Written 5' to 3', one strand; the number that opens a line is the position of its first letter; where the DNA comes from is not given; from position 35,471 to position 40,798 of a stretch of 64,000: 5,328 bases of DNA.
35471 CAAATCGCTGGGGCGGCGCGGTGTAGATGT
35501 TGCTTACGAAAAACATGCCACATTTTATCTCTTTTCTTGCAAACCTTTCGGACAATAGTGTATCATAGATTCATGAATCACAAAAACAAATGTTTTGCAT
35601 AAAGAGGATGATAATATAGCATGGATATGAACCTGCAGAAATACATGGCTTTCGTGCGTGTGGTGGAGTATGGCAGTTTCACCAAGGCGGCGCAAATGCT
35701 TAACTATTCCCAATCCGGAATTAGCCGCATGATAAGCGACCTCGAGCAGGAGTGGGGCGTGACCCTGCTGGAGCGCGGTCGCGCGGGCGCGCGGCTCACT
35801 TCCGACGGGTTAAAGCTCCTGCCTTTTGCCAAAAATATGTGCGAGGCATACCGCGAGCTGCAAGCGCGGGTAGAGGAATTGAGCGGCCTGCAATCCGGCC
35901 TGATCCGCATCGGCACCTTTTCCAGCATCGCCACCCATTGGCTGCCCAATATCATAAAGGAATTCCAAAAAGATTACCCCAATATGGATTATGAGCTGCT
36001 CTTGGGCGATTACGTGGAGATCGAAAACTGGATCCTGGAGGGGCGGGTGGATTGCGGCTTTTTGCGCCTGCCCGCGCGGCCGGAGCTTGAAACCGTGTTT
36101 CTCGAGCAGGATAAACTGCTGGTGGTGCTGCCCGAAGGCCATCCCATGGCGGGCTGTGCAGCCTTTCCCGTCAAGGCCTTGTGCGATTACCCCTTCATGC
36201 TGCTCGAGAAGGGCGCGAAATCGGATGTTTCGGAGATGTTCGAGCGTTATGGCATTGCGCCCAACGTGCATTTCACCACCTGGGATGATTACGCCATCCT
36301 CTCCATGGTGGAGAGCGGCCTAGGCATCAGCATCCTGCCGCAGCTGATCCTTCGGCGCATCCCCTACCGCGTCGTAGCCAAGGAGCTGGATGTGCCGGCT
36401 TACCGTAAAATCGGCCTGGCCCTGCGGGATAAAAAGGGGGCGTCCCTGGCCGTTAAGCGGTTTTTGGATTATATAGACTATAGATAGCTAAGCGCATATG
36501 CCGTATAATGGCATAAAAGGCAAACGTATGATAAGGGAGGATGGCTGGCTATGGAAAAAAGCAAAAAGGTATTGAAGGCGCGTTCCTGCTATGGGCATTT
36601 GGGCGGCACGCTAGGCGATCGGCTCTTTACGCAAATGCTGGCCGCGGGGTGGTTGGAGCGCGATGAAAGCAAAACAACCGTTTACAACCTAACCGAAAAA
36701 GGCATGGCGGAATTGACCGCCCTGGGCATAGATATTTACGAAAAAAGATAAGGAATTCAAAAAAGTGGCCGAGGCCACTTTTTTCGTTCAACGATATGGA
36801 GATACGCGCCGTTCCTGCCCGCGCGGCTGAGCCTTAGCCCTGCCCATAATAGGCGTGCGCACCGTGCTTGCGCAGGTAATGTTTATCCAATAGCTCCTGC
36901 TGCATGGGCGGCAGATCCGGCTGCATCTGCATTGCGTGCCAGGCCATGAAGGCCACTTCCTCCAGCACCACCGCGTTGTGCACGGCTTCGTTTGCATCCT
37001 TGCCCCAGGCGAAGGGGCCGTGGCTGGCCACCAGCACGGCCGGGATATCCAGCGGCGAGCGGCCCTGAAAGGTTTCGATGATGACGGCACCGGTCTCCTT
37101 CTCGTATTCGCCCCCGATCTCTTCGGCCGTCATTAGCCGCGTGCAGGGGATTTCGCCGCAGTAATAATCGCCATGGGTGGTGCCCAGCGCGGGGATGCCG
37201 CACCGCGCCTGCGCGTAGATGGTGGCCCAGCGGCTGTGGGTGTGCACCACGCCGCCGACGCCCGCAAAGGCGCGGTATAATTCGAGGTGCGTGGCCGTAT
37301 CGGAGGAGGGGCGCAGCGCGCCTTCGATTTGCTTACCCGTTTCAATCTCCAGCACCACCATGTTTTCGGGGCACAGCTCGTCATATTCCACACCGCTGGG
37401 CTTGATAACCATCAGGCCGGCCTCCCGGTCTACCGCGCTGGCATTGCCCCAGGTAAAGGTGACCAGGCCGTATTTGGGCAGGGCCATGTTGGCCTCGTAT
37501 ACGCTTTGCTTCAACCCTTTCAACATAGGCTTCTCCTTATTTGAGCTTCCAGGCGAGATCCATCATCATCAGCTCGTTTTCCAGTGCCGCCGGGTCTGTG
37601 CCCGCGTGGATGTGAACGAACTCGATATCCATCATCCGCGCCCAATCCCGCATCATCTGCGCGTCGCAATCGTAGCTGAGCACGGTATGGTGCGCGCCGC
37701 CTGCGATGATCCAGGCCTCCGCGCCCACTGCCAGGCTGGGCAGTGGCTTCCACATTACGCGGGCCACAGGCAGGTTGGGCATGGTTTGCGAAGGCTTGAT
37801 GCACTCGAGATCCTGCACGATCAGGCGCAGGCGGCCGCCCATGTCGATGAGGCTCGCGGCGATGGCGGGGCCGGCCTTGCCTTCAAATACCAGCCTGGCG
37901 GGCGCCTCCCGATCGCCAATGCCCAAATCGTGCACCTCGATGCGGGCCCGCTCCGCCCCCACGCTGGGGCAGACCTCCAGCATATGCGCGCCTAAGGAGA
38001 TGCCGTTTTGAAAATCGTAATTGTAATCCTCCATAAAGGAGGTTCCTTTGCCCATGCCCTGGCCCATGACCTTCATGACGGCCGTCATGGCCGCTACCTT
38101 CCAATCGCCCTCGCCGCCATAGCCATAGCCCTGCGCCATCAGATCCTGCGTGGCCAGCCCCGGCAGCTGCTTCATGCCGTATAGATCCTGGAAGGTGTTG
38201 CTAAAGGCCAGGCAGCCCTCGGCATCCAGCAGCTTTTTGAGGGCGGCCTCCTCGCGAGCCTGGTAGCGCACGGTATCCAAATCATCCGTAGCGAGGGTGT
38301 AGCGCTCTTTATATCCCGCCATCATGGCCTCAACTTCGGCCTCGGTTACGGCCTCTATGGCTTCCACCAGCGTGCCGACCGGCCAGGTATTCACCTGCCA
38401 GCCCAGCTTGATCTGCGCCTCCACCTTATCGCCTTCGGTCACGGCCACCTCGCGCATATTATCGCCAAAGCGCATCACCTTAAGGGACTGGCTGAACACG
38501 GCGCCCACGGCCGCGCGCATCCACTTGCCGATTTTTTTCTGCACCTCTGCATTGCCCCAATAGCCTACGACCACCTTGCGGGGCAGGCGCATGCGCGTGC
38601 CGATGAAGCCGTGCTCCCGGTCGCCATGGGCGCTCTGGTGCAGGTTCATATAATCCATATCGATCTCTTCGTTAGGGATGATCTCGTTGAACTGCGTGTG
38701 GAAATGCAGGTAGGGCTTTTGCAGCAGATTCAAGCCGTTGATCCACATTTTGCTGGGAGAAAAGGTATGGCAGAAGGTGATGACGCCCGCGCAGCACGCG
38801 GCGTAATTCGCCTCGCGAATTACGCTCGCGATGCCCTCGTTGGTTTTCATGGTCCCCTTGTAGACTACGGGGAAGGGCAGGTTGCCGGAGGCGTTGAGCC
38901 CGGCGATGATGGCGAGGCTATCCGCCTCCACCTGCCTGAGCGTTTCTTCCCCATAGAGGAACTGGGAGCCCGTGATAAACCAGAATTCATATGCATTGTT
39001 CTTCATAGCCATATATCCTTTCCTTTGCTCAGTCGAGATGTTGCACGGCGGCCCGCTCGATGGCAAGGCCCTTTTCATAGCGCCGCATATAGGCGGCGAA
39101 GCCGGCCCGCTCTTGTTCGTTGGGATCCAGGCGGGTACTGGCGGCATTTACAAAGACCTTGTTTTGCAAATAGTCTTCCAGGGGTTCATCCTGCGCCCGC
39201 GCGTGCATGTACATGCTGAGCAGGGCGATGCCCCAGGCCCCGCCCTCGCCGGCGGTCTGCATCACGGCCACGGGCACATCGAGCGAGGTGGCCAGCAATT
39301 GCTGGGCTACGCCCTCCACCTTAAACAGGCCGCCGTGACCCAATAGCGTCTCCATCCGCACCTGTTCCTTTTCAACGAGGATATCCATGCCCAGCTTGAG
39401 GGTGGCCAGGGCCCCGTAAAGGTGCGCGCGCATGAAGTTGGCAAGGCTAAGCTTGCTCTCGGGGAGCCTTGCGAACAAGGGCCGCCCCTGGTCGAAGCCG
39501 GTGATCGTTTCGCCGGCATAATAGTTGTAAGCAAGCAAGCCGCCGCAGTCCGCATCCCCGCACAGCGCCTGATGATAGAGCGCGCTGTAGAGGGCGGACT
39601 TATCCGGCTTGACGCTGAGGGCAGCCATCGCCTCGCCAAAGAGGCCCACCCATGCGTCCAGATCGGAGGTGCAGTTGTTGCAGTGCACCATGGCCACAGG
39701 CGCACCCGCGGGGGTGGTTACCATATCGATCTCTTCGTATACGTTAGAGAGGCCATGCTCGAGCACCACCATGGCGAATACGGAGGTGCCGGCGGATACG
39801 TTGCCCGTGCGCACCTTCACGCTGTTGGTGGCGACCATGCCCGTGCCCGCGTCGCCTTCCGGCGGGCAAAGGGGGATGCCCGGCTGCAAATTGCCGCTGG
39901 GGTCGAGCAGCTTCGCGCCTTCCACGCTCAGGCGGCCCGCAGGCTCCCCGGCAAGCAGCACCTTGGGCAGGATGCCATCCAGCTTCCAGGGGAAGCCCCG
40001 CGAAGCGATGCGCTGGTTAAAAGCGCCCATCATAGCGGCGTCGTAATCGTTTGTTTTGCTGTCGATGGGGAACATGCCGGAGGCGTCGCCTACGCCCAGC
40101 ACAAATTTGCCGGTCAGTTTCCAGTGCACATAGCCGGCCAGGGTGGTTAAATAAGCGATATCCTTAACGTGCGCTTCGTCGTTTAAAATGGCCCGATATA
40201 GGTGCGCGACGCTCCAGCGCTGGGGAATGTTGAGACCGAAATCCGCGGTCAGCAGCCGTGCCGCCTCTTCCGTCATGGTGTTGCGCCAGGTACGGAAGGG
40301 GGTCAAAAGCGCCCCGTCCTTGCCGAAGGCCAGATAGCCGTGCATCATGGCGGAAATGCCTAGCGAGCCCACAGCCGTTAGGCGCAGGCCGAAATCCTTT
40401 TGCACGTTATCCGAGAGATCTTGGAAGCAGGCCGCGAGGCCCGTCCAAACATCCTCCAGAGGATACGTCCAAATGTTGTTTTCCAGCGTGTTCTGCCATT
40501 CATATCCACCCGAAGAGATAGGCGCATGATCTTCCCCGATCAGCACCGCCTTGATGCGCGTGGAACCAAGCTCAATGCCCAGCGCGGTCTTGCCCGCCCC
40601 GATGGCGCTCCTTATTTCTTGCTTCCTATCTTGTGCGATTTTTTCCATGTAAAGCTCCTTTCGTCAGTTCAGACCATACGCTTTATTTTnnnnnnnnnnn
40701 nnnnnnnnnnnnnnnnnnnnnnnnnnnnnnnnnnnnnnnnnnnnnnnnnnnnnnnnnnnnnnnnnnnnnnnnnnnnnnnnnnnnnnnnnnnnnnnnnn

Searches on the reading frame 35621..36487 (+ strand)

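Call 40: search_protein_families(library=pfam, proteins=[window:35621-36487:+], max_evalue=0.00001)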
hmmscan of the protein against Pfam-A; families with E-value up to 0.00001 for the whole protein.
window:35621-36487:+ (288 aa): 2 families
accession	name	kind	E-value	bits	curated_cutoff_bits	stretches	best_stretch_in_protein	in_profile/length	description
PF03466.25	LysR_substrate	-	1.7e-41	142.3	28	1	89-285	2-204/209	LysR substrate binding domain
PF00126.33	HTH_1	-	4.7e-19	68.5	26.6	1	6-63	2-59/60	Bacterial regulatory helix-turn-helix protein, lysR family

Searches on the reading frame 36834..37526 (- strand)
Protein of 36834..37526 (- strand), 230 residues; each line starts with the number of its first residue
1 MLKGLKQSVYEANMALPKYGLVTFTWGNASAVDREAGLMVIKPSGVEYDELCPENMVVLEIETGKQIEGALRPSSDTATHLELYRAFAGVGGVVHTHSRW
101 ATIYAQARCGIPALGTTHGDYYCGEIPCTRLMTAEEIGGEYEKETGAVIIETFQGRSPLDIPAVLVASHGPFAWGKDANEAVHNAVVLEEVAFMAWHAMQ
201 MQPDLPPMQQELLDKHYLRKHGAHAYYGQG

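Call 39: search_protein_families(library=pfam, proteins=[window:36834-37526:-], max_evalue=0.00001)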
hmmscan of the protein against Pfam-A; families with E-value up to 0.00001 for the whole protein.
window:36834-37526:- (230 aa): 1 family
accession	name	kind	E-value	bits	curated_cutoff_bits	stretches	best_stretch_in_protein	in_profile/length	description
PF00596.27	Aldolase_II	-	1.2e-49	169.2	22.2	1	8-195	2-182/183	Class II Aldolase and Adducin N-terminal domain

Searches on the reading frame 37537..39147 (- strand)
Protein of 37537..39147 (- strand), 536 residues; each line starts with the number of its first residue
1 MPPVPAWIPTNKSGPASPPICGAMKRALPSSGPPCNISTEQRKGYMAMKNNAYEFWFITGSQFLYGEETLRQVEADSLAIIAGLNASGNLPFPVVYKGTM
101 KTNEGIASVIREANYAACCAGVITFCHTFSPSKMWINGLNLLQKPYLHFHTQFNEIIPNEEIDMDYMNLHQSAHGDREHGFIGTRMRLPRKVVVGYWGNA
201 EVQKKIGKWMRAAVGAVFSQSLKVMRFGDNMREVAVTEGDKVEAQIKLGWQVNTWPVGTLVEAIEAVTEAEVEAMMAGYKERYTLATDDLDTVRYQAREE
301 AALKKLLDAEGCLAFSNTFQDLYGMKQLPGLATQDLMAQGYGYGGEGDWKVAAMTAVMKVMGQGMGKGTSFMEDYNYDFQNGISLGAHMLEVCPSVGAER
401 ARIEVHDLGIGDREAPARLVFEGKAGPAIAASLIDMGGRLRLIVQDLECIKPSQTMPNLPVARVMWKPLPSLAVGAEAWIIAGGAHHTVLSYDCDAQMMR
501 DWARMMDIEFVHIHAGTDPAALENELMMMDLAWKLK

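Call 39: search_protein_families(library=pfam, proteins=[window:37537-39147:-], max_evalue=0.00001)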
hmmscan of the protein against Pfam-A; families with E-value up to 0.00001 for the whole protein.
window:37537-39147:- (536 aa): 3 families
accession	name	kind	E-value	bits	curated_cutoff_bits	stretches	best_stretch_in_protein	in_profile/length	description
PF02610.21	AraA_N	-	1e-76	256.8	24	1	53-217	1-165/168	L-arabinose isomerase N-terminal domain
PF24856.1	AraA_central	-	3.8e-62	209.5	24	1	223-364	1-148/148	L-arabinose isomerase central domain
PF11762.14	Arabinose_Iso_C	-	5.7e-61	204.9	25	1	368-509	1-144/144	L-arabinose isomerase C-terminal domain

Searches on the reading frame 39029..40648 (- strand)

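Call 39: search_protein_families(library=pfam, proteins=[window:39029-40648:-], max_evalue=0.00001)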
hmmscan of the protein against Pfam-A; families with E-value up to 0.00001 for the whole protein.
window:39029-40648:- (539 aa): 2 families
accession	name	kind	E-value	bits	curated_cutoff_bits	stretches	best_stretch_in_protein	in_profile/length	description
PF02782.22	FGGY_C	-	1e-34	120.5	27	1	283-480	2-196/198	FGGY family of carbohydrate kinases, C-terminal domain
PF00370.27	FGGY_N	-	4.8e-14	53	28.8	1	22-248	2-224/245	FGGY family of carbohydrate kinases, N-terminal domain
